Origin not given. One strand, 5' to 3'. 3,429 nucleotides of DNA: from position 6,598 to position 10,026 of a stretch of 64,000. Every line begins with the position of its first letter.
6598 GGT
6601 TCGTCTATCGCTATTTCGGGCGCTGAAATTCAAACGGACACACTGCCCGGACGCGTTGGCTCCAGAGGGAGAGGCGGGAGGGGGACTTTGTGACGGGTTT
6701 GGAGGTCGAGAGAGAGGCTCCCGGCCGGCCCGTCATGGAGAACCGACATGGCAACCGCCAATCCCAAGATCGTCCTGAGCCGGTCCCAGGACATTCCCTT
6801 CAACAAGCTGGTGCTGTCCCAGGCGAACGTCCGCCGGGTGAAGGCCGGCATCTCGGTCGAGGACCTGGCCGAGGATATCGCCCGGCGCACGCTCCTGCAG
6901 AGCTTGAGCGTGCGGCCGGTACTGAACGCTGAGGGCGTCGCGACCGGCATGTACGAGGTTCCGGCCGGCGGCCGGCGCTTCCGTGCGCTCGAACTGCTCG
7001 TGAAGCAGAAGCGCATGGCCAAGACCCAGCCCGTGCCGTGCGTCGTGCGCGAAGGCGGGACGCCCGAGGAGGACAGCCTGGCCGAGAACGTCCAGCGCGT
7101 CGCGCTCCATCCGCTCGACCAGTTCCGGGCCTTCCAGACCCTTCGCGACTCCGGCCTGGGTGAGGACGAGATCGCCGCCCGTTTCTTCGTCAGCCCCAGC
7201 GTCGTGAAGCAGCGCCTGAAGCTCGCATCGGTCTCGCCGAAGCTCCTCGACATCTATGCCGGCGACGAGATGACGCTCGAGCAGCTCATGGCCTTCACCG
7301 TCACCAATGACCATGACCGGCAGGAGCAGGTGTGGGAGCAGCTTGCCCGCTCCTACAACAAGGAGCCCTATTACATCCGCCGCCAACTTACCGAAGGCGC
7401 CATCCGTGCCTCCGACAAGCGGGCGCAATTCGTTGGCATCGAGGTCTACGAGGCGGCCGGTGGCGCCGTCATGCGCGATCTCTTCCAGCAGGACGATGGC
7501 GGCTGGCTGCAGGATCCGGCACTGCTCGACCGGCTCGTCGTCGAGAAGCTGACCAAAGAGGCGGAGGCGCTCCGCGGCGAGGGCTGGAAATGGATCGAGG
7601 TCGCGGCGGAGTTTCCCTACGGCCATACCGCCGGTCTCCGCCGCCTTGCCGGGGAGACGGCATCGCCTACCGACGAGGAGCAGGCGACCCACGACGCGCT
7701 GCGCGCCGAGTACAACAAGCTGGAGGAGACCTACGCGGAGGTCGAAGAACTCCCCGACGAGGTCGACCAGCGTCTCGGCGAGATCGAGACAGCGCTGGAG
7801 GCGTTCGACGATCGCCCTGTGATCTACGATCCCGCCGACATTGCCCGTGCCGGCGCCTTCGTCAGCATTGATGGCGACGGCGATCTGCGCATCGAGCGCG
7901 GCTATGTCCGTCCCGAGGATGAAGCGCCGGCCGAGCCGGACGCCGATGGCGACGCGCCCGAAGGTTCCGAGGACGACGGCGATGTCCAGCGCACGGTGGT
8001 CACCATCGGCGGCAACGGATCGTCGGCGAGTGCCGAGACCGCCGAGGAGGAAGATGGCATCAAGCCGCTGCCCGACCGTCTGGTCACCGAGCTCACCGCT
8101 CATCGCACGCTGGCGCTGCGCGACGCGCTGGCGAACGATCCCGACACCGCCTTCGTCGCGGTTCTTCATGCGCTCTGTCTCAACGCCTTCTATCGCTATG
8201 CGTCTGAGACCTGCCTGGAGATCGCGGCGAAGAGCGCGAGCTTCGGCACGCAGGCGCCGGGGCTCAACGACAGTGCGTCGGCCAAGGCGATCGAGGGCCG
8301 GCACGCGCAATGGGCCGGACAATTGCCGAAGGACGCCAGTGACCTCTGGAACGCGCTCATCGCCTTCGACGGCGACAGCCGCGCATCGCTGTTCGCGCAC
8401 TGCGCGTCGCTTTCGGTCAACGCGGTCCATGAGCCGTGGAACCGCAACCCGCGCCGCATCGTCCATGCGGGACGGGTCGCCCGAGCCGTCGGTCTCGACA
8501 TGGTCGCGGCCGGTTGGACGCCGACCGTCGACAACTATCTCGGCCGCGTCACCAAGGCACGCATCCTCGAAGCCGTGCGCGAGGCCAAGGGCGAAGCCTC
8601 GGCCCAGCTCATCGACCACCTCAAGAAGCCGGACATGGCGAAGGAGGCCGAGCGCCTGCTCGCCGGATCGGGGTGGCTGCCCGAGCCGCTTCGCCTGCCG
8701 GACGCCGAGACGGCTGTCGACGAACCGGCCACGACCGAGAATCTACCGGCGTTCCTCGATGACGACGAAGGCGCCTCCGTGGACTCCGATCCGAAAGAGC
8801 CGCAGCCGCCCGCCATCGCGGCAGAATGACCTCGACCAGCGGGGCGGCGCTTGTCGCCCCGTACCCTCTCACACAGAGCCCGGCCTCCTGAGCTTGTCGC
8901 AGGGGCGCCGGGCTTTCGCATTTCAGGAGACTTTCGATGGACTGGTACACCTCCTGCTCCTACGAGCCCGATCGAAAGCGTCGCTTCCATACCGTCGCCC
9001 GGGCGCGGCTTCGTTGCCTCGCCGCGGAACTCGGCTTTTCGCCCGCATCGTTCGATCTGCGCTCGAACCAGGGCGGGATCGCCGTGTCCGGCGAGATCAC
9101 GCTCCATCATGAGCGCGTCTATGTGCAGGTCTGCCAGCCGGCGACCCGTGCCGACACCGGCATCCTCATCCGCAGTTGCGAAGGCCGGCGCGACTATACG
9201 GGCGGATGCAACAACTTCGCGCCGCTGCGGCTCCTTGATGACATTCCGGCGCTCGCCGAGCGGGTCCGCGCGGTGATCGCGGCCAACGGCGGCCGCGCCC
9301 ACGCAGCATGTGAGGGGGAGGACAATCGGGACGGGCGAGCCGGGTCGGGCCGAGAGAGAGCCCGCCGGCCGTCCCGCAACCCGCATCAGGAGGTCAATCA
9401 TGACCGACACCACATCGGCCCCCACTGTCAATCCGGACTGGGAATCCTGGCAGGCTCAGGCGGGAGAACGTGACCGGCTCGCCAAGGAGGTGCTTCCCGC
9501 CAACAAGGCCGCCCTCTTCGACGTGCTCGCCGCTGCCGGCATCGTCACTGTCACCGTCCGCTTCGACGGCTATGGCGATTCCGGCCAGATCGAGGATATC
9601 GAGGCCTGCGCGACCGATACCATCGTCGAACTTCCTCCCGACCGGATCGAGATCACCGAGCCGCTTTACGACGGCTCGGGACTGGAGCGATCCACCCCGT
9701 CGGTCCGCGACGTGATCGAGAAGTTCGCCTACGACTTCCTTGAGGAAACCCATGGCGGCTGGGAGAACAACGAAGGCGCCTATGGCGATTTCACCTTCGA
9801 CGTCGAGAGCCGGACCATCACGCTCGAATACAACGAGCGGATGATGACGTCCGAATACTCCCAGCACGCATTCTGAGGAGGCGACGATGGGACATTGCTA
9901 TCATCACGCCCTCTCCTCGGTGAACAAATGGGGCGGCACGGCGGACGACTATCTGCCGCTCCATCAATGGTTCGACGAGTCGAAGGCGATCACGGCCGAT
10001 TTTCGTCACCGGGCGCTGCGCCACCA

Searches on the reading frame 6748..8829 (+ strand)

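Call 26: search_protein_families(library=pfam, proteins=[window:6748-8829:+])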
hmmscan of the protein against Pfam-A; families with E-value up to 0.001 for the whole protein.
window:6748-8829:+ (693 aa): 1 family
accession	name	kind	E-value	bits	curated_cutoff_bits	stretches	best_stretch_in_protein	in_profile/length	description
PF02195.25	ParB_N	-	4.1e-05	24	26.3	1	15-116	5-95/95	ParB N-terminal domain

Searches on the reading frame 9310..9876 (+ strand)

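Call 26: search_protein_families(library=pfam, proteins=[window:9310-9876:+])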
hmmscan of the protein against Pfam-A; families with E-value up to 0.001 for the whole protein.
window:9310-9876:+ (188 aa): 1 family
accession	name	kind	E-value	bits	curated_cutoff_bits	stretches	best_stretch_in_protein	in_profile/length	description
PF21798.2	DUF6878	-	8.7e-53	178.1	24.3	1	62-188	2-128/128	Family of unknown function (DUF6878)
